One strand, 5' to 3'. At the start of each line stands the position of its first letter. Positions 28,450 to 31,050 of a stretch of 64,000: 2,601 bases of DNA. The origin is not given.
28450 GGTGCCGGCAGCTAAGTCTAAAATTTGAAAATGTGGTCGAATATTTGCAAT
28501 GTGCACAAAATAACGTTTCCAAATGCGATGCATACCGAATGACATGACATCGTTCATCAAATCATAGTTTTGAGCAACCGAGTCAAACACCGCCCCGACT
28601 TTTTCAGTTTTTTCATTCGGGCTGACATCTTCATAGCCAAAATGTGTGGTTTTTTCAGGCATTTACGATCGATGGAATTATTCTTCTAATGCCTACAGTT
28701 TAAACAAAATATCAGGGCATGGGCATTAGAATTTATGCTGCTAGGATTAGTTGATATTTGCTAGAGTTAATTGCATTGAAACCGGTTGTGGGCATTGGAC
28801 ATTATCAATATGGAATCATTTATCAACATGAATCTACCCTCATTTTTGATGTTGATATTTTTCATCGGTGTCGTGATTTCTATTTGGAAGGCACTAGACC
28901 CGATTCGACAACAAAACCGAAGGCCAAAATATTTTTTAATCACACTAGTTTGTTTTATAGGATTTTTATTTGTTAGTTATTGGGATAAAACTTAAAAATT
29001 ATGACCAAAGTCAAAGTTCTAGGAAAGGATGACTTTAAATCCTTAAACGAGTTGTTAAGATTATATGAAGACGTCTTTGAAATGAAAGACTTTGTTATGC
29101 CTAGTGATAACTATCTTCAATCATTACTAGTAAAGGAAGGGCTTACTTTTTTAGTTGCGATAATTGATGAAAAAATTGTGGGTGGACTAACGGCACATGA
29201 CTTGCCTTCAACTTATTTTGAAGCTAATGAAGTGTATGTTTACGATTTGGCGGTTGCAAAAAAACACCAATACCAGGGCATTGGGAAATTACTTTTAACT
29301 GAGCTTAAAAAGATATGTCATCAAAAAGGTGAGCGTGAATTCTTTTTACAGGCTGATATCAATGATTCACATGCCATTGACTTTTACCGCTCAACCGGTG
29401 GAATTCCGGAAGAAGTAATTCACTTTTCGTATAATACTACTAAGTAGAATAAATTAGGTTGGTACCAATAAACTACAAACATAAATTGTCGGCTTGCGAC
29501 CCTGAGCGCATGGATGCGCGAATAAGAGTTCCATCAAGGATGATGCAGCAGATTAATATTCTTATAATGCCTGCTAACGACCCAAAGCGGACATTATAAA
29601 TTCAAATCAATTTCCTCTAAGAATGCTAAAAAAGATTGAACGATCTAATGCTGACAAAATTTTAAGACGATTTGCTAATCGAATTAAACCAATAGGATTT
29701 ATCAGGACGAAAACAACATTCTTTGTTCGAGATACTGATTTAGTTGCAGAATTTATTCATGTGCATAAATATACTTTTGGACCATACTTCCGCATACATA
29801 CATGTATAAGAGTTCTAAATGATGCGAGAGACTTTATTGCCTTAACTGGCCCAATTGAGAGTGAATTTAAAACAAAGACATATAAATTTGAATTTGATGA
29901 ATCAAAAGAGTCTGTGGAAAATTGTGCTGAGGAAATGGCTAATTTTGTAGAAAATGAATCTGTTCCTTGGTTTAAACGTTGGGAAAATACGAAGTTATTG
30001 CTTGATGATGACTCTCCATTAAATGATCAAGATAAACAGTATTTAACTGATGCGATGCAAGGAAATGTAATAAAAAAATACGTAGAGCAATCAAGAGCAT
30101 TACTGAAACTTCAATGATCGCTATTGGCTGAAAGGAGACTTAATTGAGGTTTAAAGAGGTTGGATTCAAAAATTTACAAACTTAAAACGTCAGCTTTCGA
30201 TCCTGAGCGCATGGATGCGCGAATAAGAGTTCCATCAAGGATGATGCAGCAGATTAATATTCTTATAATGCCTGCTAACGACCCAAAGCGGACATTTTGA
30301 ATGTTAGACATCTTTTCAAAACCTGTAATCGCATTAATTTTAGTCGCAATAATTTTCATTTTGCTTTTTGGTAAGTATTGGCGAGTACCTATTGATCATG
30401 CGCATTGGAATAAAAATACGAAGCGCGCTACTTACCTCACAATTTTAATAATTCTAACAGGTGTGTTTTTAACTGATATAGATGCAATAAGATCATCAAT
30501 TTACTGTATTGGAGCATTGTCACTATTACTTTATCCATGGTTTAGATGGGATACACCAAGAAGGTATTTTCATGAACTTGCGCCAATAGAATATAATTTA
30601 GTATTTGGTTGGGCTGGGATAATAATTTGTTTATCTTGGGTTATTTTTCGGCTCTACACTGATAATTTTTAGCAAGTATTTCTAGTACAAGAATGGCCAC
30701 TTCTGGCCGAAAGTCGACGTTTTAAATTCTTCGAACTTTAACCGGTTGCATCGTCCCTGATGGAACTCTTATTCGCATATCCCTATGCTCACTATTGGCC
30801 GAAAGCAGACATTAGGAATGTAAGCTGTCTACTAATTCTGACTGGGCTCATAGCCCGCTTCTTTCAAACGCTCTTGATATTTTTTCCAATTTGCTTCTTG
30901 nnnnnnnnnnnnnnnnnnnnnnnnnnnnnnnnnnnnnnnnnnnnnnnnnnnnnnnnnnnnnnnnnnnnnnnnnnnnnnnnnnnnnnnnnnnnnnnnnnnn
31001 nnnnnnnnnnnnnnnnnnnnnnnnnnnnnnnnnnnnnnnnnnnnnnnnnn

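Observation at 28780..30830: Three tandem ORF-plus-repeat modules headed by an AAC(3)-I-like gene: cassette-array architecture without an integrase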

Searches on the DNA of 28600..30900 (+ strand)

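Call 25: build_rna_model(alignment_id=A2, structure=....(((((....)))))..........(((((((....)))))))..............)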
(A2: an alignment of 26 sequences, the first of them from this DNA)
Model R1 built from alignment A2 (26 sequences, 60 columns); structure: as given.
model positions 59; base pairs 12; branch points 1; effective number of sequences 5.82; information 0.946 bits per position. Calibrated on 0.2 Mb of random sequence (short: E-values are rough).
structure used (alignment columns):
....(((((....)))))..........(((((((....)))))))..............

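Call 26: search_with_rna_model(model_id=R1, source=window, filters=off, max_evalue=1, show_alignments=3)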
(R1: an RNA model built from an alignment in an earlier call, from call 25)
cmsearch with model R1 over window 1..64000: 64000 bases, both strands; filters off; matches with E-value up to 1: 7.
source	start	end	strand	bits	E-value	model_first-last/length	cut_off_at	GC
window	30734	30792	-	76.3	6.4e-22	1-59/59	no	0.46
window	29502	29560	+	74.8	2.1e-21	1-59/59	no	0.44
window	30203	30261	+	74.8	2.1e-21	1-59/59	no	0.44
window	58607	58665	+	63.6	8.3e-18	1-59/59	no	0.37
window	60096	60150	-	52.4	3.4e-14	1-59/59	no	0.42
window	60285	60340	-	17.8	0.0048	1-59/59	no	0.45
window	12157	12219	+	11.4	0.56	1-59/59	no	0.37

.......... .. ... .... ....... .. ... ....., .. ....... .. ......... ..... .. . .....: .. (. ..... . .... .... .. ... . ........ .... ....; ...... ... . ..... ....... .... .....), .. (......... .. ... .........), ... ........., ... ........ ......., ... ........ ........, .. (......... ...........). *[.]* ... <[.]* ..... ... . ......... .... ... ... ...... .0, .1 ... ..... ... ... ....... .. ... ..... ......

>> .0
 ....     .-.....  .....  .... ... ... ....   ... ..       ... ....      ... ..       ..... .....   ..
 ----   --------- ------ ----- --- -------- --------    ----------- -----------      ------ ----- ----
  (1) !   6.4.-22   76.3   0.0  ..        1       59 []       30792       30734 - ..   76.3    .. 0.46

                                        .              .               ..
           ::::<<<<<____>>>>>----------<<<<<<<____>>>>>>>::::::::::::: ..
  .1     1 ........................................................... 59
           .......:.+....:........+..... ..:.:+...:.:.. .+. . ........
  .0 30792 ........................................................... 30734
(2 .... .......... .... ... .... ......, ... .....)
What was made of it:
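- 30203..30261 (+): A2 core C. call 26 (74.8 bits)
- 5 core copies lie in the window, 2 of them outside the island (call 26).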

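Call 27: search_with_rna_model(model_id=R1, sources=[L001, L002, L003, L004, L005, L006, L008, L009, L012, L013, L014, L016, L017, L020, L022, L023, L025, L028, L031, L033, L034, L037, L038, L039, L041, L043, L045, L046, L047], max_evalue=0.01)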
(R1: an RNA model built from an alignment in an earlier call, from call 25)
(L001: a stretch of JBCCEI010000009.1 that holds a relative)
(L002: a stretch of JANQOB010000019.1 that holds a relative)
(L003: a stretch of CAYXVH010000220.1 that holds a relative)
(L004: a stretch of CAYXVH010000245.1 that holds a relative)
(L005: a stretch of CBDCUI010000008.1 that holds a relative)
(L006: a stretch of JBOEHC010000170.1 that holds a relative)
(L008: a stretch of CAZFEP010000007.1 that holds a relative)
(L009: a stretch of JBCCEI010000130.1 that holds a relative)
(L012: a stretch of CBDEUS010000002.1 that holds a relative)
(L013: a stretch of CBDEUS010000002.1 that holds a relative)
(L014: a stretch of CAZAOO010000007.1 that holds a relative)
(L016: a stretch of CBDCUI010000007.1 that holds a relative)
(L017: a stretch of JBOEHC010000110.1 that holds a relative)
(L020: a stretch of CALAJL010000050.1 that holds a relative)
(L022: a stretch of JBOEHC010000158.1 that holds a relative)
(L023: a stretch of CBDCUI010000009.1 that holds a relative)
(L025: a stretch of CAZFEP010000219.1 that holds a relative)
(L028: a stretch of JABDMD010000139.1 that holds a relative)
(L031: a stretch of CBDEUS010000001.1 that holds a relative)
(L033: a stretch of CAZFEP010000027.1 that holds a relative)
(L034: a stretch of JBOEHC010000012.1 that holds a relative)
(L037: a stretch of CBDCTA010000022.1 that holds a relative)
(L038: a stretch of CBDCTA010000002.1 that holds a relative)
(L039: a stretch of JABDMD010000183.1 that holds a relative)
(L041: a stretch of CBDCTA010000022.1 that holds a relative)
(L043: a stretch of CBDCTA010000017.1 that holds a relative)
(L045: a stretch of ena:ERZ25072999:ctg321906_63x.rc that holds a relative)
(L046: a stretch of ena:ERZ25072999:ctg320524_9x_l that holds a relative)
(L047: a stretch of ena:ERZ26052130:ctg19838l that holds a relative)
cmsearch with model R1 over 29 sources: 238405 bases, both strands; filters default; matches with E-value up to 0.01: 42.
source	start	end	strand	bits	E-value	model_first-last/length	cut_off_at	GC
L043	437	495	+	83.2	1.5e-23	1-59/59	no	0.42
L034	5432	5490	-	82.6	2.2e-23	1-59/59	no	0.39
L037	6563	6621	-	81.6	4.9e-23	1-59/59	no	0.42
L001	80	138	-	80.6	1e-22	1-59/59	no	0.44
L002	4833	4891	-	80.1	1.5e-22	1-59/59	no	0.39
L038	1142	1200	-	79.3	2.6e-22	1-59/59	no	0.37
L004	3654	3712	+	78.6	4.4e-22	1-59/59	no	0.42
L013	6988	7046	-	78.1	6.6e-22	1-59/59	no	0.46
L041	5729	5787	+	77.3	1.2e-21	1-59/59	no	0.42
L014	1482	1540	+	76.5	2.1e-21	1-59/59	no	0.42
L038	602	660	+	76.5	2.1e-21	1-59/59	no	0.36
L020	3385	3443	-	75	6.4e-21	1-59/59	no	0.39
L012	5737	5795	+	74.9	6.7e-21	1-59/59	no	0.44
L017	3573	3631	-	74.4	1e-20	1-59/59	no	0.44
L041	691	749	-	74.1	1.2e-20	1-59/59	no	0.41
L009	2738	2797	-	73.6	1.8e-20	1-59/59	no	0.4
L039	42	101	+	70.9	1.4e-19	1-59/59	no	0.37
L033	635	692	-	68.5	7.7e-19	1-59/59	no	0.47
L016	4994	5052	+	67.9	1.3e-18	1-59/59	no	0.37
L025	1102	1159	+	67.5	1.7e-18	1-59/59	no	0.43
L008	3355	3412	+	67.2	2.1e-18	1-59/59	no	0.45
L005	3694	3752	-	66.5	3.6e-18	1-59/59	no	0.47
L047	7626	7684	-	65.2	9.4e-18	1-59/59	no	0.44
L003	1125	1183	+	62.6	6.6e-17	1-59/59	no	0.46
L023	6513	6571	+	62.4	7.2e-17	1-59/59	no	0.46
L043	1157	1215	-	62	9.8e-17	1-59/59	no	0.53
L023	6381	6439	+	58.2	1.6e-15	1-59/59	no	0.46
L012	7553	7611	-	58.2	1.7e-15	1-59/59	no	0.53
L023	6858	6915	+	57.3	3.3e-15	1-59/59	no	0.47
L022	3718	3776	+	56.8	4.6e-15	1-59/59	no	0.44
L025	2200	2257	+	55.8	1e-14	1-59/59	no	0.4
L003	1766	1874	+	53.6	5.1e-14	1-59/59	no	0.5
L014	3651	3709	-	49.2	1.3e-12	1-59/59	no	0.51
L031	4462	4520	+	49.2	1.3e-12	1-59/59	no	0.29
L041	1420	1478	-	49.1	1.5e-12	1-59/59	no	0.44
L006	112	209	-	46.3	1.2e-11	1-59/59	no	0.37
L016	309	367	+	43.4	1e-10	1-59/59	no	0.42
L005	5890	5949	-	42.8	1.6e-10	1-59/59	no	0.37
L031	4966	5024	-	39.3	2.1e-09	1-59/59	no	0.47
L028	4264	4319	-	38.1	5.2e-09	1-59/59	no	0.41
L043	345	403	+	32.5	3.2e-07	1-59/59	no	0.47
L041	5886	5937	-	23.7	0.00022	1-59/59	no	0.37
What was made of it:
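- The repeat is a multi-hairpin mosaic found genome-wide and in other genomes at non-array sites (calls 26, 27).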

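Call 34: search_with_rna_model(model_id=R1, sources=[window, L001, L002, L003, L004, L005, L006, L008, L009, L012, L013, L014, L016, L017, L020, L022, L023, L025, L028, L031, L033, L034, L037, L038, L039, L041, L043, L045, L046, L047], max_evalue=0.0001, make_alignment=true)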
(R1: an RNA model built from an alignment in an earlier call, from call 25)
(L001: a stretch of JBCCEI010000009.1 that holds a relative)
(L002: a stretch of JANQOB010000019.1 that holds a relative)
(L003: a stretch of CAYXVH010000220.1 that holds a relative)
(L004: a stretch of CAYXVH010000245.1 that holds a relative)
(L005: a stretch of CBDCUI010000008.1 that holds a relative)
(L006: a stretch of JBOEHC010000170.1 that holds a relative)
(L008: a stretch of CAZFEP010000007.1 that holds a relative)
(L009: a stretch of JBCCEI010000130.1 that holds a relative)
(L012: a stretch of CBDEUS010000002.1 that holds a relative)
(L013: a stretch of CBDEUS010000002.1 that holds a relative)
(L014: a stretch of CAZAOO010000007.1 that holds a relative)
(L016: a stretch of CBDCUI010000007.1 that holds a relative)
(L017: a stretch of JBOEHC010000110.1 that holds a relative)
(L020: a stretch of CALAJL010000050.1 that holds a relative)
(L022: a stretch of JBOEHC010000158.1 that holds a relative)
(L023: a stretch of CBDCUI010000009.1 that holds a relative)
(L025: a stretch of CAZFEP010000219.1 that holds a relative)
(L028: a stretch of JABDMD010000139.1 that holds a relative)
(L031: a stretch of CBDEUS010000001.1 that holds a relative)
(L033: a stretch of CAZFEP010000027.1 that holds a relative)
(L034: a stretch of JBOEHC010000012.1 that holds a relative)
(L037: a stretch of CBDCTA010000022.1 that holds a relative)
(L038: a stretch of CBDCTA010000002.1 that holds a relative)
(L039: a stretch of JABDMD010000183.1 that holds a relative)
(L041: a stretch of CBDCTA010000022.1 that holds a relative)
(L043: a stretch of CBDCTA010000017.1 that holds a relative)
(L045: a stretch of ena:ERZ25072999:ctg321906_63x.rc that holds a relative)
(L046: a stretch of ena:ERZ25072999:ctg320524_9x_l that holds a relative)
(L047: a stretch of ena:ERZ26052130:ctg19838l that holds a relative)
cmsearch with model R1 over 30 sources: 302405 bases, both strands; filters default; matches with E-value up to 0.0001: 46.
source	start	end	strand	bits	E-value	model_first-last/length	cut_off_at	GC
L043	437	495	+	83.2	1.9e-23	1-59/59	no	0.42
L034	5432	5490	-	82.6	2.8e-23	1-59/59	no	0.39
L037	6563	6621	-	81.6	6.2e-23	1-59/59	no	0.42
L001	80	138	-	80.6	1.3e-22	1-59/59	no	0.44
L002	4833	4891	-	80.1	1.9e-22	1-59/59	no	0.39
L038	1142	1200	-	79.3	3.3e-22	1-59/59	no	0.37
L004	3654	3712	+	78.6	5.6e-22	1-59/59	no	0.42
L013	6988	7046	-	78.1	8.3e-22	1-59/59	no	0.46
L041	5729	5787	+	77.3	1.5e-21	1-59/59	no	0.42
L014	1482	1540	+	76.5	2.6e-21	1-59/59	no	0.42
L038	602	660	+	76.5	2.7e-21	1-59/59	no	0.36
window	30734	30792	-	76.3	3e-21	1-59/59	no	0.46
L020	3385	3443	-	75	8.2e-21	1-59/59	no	0.39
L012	5737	5795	+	74.9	8.6e-21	1-59/59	no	0.44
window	29502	29560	+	74.8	9.7e-21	1-59/59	no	0.44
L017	3573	3631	-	74.4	1.3e-20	1-59/59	no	0.44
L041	691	749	-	74.1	1.6e-20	1-59/59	no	0.41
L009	2738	2797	-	73.6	2.3e-20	1-59/59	no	0.4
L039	42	101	+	70.9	1.7e-19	1-59/59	no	0.37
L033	635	692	-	68.5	9.8e-19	1-59/59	no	0.47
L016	4994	5052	+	67.9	1.6e-18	1-59/59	no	0.37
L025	1102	1159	+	67.5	2.1e-18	1-59/59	no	0.43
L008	3355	3412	+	67.2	2.7e-18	1-59/59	no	0.45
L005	3694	3752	-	66.5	4.6e-18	1-59/59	no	0.47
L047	7626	7684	-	65.2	1.2e-17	1-59/59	no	0.44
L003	1125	1183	+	62.6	8.4e-17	1-59/59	no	0.46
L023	6513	6571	+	62.4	9.1e-17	1-59/59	no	0.46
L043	1157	1215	-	62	1.2e-16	1-59/59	no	0.53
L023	6381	6439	+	58.2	2.1e-15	1-59/59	no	0.46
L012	7553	7611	-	58.2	2.2e-15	1-59/59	no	0.53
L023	6858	6915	+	57.3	4.2e-15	1-59/59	no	0.47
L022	3718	3776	+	56.8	5.8e-15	1-59/59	no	0.44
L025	2200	2257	+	55.8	1.3e-14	1-59/59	no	0.4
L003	1766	1874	+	53.6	6.4e-14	1-59/59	no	0.5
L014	3651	3709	-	49.2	1.7e-12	1-59/59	no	0.51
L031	4462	4520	+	49.2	1.7e-12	1-59/59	no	0.29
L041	1420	1478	-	49.1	1.9e-12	1-59/59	no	0.44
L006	112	209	-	46.3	1.5e-11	1-59/59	no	0.37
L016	309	367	+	43.4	1.3e-10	1-59/59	no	0.42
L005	5890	5949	-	42.8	2e-10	1-59/59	no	0.37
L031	4966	5024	-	39.3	2.7e-09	1-59/59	no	0.47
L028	4264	4319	-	38.1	6.5e-09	1-59/59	no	0.41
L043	345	403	+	32.5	4.1e-07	1-59/59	no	0.47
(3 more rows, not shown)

Alignment A3: 46 matches aligned to the model, 153 columns, each read 5' to 3' on its own strand. Consensus structure (alignment columns), stored with it:
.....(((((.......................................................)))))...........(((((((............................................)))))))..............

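Call 36: search_rna_families(source=window, start=28600, end=30900, threshold=evalue, max_evalue=10)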
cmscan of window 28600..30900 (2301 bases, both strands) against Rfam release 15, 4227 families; matches with E-value up to 10: 4.
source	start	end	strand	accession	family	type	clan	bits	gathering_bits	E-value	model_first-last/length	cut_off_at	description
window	29113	29198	+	RF02705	B_rapa_snoR775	Gene; snRNA; snoRNA; HACA-box;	-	20.3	64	9.3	1-127/127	no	Brassica rapa small nucleolar RNA 775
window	28979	29043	-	RF02293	TtnuCD17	Gene; snRNA; snoRNA; CD-box;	-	19.6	75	9.9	1-68/68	no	Tetrahymena snoRNA TtnuCD17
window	30002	30051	+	RF01304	sR5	Gene; snRNA; snoRNA; CD-box;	-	16.5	40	0.88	1-53/53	no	Small nucleolar RNA sR5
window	28775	28938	+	RF01673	PhrS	Gene; sRNA;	-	11.8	37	5.7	1-212/212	no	PhrS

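Call 59: search_with_rna_model(model_id=R1, sources=[L048, L049, L052, L053], max_evalue=1)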
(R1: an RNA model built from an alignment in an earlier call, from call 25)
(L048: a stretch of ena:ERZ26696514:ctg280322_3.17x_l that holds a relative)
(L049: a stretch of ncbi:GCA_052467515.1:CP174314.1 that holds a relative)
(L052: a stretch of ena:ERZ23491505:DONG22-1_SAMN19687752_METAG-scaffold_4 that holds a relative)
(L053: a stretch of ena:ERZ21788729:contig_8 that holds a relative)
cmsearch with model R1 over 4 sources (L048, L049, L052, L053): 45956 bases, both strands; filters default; matches with E-value up to 1: 3.
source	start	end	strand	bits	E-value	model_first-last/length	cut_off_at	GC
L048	3927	3984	+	52.9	1.6e-14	1-59/59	no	0.38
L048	6605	6664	-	37.3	1.8e-09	1-59/59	no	0.5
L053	6096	6155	-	33.7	2.6e-08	1-59/59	no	0.45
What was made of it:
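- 41 more were found in about 240 kb of MAG loci (calls 27, 34) and 3 more in L048 and L053 (call 59).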

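Call 86: search_dna_similar(query=window:29483-29597:+, collection=plasmids, mode=distant, max_evalue=0.01, max_rows=10)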
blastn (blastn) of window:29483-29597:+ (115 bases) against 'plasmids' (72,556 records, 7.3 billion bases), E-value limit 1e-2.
No match.

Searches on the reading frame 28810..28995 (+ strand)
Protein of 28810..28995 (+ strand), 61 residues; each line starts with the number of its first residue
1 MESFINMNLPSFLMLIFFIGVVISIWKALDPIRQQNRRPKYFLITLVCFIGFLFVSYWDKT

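Call 11: search_protein_families(library=pfam, proteins=[window:28810-28995:+], max_evalue=0.1)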
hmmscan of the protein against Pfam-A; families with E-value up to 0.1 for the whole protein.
window:28810-28995:+ (61 aa): 3 families
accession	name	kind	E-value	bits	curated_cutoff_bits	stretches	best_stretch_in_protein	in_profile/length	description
PF13567.11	DUF4131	-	0.0063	16.7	31.6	1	10-59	6-50/165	Domain of unknown function (DUF4131)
PF10066.14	DUF2304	-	0.018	15.7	25.5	1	14-59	3-48/106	Uncharacterized conserved protein (DUF2304)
PF24838.2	8xMP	-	0.091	13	30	0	12-58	25-66/136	Octameric membrane protein family (8xMP)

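Call 12: search_protein_families(library=ncbifam, proteins=[window:28810-28995:+], max_evalue=0.1)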
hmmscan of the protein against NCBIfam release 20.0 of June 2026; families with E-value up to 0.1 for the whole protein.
window:28810-28995:+ (61 aa): 0 families
